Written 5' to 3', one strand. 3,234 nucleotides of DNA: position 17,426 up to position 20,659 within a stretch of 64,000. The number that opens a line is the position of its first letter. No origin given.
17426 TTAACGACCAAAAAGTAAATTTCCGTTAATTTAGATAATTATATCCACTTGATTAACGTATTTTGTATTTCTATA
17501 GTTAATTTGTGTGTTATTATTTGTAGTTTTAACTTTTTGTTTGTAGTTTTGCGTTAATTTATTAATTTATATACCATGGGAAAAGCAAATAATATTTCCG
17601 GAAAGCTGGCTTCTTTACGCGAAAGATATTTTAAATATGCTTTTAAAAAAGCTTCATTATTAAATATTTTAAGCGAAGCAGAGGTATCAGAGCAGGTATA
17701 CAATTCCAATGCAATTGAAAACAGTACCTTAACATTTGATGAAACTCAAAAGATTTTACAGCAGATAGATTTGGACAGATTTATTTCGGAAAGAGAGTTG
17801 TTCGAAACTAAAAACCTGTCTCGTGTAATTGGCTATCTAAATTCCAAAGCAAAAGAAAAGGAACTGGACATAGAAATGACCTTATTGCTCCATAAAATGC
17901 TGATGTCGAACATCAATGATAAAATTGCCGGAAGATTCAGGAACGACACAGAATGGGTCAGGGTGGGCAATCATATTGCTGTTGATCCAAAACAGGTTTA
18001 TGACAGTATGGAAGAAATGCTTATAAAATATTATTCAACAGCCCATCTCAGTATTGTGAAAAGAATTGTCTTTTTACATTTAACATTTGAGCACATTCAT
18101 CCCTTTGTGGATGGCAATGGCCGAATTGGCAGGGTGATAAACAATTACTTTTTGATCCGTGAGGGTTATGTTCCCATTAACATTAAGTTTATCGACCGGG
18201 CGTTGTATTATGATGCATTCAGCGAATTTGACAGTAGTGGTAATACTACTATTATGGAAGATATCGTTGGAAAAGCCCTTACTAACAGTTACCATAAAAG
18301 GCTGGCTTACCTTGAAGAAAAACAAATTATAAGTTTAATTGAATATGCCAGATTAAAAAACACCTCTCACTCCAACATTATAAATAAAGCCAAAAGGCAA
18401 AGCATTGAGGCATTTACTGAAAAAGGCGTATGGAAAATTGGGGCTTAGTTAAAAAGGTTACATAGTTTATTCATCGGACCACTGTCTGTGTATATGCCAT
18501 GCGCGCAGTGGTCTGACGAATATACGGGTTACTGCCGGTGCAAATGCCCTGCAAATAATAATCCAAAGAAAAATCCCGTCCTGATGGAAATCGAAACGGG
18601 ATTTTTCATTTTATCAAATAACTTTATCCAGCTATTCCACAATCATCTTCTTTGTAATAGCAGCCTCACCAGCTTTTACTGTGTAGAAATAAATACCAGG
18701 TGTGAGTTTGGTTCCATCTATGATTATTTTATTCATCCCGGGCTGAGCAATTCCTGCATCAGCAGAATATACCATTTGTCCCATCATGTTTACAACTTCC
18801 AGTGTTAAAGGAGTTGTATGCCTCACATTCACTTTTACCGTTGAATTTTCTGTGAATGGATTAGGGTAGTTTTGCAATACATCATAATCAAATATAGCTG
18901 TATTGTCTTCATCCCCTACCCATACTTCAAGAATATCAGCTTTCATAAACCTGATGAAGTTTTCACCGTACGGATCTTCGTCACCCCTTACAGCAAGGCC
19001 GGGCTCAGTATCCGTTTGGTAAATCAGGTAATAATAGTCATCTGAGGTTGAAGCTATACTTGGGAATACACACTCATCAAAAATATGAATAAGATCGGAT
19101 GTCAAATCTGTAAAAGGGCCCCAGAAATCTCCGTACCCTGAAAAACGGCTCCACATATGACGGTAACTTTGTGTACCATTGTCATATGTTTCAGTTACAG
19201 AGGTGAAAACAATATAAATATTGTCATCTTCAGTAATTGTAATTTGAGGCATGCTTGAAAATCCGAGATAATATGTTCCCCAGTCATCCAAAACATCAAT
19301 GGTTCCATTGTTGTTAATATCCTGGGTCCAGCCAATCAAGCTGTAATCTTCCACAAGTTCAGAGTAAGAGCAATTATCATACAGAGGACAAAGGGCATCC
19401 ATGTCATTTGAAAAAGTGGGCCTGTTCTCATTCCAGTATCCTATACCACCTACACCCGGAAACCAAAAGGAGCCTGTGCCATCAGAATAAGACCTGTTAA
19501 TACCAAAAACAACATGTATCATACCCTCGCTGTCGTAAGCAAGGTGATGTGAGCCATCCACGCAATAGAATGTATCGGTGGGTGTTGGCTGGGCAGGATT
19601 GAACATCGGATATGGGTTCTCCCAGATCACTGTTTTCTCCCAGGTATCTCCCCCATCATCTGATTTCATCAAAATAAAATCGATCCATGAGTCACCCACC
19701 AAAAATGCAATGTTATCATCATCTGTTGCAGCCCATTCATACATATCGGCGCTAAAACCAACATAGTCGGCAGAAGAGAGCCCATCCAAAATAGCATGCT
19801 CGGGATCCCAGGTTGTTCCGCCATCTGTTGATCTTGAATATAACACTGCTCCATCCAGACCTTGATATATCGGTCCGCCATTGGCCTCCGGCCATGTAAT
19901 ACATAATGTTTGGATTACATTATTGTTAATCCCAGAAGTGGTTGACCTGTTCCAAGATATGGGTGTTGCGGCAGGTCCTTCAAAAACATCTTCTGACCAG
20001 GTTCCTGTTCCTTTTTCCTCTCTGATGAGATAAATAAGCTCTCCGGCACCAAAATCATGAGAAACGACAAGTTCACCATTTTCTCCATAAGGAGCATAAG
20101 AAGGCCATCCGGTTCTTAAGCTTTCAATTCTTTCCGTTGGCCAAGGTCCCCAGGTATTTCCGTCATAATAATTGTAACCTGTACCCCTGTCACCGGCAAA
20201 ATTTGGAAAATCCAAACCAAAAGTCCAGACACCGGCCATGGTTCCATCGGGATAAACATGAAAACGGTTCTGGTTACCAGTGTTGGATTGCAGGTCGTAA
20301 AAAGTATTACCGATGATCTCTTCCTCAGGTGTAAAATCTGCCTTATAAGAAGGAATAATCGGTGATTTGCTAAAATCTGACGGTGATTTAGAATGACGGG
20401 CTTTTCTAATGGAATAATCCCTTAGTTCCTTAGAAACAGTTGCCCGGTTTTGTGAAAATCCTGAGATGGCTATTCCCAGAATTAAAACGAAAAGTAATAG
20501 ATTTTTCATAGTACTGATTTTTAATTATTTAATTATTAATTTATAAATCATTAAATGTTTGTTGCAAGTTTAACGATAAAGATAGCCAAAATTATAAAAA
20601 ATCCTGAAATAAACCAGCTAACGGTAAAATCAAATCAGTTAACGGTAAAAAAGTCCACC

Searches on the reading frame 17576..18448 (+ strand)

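Call 11: search_protein_families(library=pfam, proteins=[window:17576-18448:+], max_evalue=0.01)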
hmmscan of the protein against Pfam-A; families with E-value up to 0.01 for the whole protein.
window:17576-18448:+ (290 aa): 1 family
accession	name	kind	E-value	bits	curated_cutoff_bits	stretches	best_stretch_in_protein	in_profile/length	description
PF02661.23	Fic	-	1.1e-19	71.5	24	1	97-193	2-93/93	Fic/DOC family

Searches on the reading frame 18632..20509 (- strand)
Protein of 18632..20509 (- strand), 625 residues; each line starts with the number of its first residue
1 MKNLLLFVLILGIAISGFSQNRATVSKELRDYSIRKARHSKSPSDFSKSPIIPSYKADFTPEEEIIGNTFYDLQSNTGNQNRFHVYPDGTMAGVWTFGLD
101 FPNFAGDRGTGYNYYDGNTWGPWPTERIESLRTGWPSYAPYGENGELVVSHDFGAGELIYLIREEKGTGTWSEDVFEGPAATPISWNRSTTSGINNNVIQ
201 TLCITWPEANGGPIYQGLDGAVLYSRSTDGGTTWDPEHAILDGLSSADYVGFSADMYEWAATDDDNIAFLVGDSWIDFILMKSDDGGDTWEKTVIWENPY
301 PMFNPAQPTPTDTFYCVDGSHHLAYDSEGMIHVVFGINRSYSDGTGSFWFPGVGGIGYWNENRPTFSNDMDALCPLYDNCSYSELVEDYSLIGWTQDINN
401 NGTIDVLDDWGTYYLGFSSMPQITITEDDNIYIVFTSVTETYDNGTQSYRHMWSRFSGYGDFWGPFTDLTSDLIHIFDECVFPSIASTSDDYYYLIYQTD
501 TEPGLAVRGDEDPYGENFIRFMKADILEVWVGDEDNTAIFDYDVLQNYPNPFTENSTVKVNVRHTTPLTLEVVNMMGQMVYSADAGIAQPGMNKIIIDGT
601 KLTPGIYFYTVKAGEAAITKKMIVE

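Call 11: search_protein_families(library=pfam, proteins=[window:18632-20509:-], max_evalue=0.01)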
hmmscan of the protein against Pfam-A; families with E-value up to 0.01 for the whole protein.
window:18632-20509:- (625 aa): 3 families
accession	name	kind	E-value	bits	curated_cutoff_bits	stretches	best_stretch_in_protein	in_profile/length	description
PF18962.6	Por_Secre_tail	-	9.9e-11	42.2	27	1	548-624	2-75/75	Secretion system C-terminal sorting domain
PF02012.26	BNR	-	0.00014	21.7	27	0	283-292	3-12/12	BNR/Asp-box repeat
PF13585.12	CHU_C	-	0.00054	20.5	27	1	555-617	15-77/86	CHU_C Type IX secretion signal domain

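Call 69: predict_structure(alignment_id=A3)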
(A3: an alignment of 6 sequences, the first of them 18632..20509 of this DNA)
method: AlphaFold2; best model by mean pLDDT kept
length: 625 residues; sequences in the alignment: 6
mean_pLDDT: 38.7   pTM: 0.38
mean pLDDT of the five models: 38.7, 35.2, 34.6, 34.5, 29.6
residues with pLDDT >= 90: 0; 70-90: 37; 50-70: 97; < 50: 491
segments of 3 or more residues with pLDDT < 50: 14-259, 271-277, 282-321, 336-419, 438-451, 458-467, 470-551
pLDDT, mean of each block of 10 residues (from residue 1): 65 41 31 27 23 29 35 29 41 32 23 28 27 26 36 34 43 37 22 26 27 25 31 32 27 40 51 46 40 42 26 30 52 45 25 31 32 34 27 31 27 33 56 50 32 50 45 33 35 38 28 30 37 29 37 63 70 68 79 71 72 59 61
secondary structure, 60 per line:
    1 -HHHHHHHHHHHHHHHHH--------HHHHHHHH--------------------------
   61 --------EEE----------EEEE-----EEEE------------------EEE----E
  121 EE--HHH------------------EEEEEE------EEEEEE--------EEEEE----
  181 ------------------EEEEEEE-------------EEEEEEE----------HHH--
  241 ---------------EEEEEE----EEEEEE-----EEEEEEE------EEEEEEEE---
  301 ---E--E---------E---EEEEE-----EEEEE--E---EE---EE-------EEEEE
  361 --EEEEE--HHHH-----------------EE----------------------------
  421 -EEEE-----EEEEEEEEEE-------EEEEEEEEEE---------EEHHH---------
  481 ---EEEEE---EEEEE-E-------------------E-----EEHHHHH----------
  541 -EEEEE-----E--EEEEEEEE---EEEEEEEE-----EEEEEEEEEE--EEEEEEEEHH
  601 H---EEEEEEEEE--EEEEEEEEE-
elements in order: H2-18 H27-34 E69-71 E82-85 E91-94 E113-115 E120-122 E146-151 E158-163 E172-176 E199-205 E219-225 E256-261 E266-271 E277-283 E290-297 E321-325 E331-335 E356-360 E363-367 H370-373 E422-425 E431-440 E448-457 E484-488 E492-496 H526-530 E542-546 E555-562 E566-573 E579-588 E591-598 E605-613 E616-624
